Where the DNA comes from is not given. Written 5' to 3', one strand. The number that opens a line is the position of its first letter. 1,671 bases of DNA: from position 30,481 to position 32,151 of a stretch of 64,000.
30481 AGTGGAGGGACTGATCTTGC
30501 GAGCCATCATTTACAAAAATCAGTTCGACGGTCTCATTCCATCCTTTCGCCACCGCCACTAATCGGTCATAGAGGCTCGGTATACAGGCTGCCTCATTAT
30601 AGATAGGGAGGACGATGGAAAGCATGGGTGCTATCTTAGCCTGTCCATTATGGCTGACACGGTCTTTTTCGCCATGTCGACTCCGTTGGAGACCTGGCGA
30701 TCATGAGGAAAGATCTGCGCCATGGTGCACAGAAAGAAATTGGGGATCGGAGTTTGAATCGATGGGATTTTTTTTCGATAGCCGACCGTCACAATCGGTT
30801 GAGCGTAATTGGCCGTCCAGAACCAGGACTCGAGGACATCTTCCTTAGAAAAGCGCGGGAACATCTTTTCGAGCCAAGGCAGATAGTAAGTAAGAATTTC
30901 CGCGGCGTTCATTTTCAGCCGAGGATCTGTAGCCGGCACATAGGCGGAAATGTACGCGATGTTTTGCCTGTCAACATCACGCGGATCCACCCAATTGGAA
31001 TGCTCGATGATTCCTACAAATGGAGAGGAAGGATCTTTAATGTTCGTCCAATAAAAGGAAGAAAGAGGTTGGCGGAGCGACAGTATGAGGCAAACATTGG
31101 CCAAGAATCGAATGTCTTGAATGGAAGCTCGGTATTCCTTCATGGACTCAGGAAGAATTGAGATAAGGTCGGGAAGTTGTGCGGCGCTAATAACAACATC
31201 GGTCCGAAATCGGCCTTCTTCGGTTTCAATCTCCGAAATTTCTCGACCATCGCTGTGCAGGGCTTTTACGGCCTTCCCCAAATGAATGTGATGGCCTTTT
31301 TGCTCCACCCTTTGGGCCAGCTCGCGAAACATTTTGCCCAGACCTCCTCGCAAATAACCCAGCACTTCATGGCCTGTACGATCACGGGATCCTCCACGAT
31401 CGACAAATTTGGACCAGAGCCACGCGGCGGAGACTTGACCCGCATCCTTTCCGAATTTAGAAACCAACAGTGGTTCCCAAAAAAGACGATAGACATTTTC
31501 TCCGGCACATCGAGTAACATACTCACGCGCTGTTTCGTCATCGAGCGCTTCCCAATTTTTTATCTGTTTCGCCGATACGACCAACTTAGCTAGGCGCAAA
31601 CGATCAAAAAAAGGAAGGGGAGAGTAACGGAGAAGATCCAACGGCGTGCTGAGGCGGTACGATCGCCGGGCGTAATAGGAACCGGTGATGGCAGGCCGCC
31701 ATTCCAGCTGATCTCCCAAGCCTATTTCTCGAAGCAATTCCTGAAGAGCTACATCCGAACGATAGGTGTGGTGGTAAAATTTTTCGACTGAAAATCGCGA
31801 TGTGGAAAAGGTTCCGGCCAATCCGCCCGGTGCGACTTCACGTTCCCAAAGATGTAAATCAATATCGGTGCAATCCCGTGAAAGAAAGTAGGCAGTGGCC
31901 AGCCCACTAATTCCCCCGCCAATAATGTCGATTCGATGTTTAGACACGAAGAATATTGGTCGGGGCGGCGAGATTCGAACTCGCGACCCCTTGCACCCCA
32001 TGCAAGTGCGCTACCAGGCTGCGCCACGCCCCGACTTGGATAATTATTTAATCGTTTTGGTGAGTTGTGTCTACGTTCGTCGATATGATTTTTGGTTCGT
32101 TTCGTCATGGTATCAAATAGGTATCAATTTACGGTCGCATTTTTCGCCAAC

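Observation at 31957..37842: Integrase island at tRNA-Pro(GGG) bounded by direct repeats of the tRNA 5' half, with int next to the tRNA 5' end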

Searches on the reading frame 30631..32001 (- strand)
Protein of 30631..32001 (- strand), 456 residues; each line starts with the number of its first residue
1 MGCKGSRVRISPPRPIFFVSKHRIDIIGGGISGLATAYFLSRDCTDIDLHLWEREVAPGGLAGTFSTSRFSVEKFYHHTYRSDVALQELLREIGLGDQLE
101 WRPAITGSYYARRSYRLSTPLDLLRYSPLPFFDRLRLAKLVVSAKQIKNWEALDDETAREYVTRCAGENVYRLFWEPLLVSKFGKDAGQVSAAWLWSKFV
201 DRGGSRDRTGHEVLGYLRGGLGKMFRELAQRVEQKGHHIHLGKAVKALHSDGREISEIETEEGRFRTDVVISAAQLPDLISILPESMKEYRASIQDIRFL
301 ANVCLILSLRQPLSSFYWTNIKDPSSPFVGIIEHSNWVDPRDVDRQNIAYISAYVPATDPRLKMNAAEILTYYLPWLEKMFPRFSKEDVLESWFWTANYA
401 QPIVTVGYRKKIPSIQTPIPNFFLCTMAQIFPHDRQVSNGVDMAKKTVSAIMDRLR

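Call 7: search_protein_families(library=pfam, proteins=[window:30631-32001:-], max_evalue=0.01)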
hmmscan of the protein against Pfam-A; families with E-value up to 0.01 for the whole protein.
window:30631-32001:- (456 aa): 5 families
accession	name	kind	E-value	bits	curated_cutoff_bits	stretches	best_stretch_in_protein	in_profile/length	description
PF01593.30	Amino_oxidase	-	3.3e-23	83.1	19.8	1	31-427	1-418/443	Flavin containing amine oxidoreductase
PF01266.30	DAO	-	1.6e-10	41.5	27.9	1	26-426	4-333/353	FAD dependent oxidoreductase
PF13450.12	NAD_binding_8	-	1.9e-08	34.9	21.9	1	26-75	1-48/68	NAD(P)-binding Rossmann-like domain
PF01946.23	Thi4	-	0.00028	20.7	26.2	1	24-62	20-57/235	Thi4 family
PF00070.33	Pyr_redox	-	0.0047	17.8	22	0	226-262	44-81/82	Pyridine nucleotide-disulphide oxidoreductase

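Call 23: find_related_loci(query=window:30634-31947:-, collection=genome_contigs, flank=10000)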
Query window:30634-31947:- (438 aa) in genome_contigs; peptide patterns used: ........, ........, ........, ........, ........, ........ (x = any residue, [..] = any of these).
27 stretches matched a pattern, but none encodes a relative of the query by tblastn (E <= 1e-3).

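Call 40: find_homologous_proteins(query=window:30634-31947:-, max_evalue=1e-40)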
Query window:30634-31947:- (438 aa): 2596 proteins with E <= 1e-40 among 8000 candidates; the best 120 are listed.
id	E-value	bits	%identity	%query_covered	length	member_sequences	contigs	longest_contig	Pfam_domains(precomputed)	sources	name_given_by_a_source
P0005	0.0e+0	1010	100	100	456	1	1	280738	PF01266.31,PF01593.31,PF13450.13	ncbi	-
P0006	3.3e-171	588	57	96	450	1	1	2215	PF01266.31,PF01593.31,PF13450.13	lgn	-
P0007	5.3e-171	587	55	98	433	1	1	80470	PF01266.31,PF01593.31,PF13450.13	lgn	-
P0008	2.1e-170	585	56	98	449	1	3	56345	PF01266.31,PF01593.31,PF13450.13,PF13454.13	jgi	jgi:protoporphyrinogen oxidase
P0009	2.1e-170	585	56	99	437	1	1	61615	PF01266.31,PF01593.31,PF13450.13,PF13454.13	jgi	-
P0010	3.8e-170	585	57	98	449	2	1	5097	PF01266.31,PF01593.31,PF13450.13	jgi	jgi:protoporphyrinogen oxidase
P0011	1.1e-169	583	55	100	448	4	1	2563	PF01266.31,PF01593.31,PF13450.13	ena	-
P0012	1.7e-169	582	56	99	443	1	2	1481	PF01266.31,PF01593.31,PF13450.13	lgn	-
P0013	2.1e-169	582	56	99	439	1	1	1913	PF01266.31,PF01593.31,PF13450.13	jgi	jgi:protoporphyrinogen oxidase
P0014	2.6e-169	582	57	99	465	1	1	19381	PF01266.31,PF01593.31,PF13450.13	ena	-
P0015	3.0e-169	582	56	99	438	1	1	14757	PF01266.31,PF01593.31,PF13450.13,PF13454.13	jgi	jgi:protoporphyrinogen oxidase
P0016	3.6e-169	581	55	99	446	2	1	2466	PF01266.31,PF01593.31,PF13450.13,PF13454.13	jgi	jgi:protoporphyrinogen oxidase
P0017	4.1e-169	581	55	98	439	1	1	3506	PF01266.31,PF01593.31,PF13450.13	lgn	-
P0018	4.7e-169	581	56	99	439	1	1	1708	PF01266.31,PF01593.31,PF13450.13,PF06100.18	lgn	-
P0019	4.8e-169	581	56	99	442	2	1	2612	PF01266.31,PF01593.31,PF13450.13,PF13454.13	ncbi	-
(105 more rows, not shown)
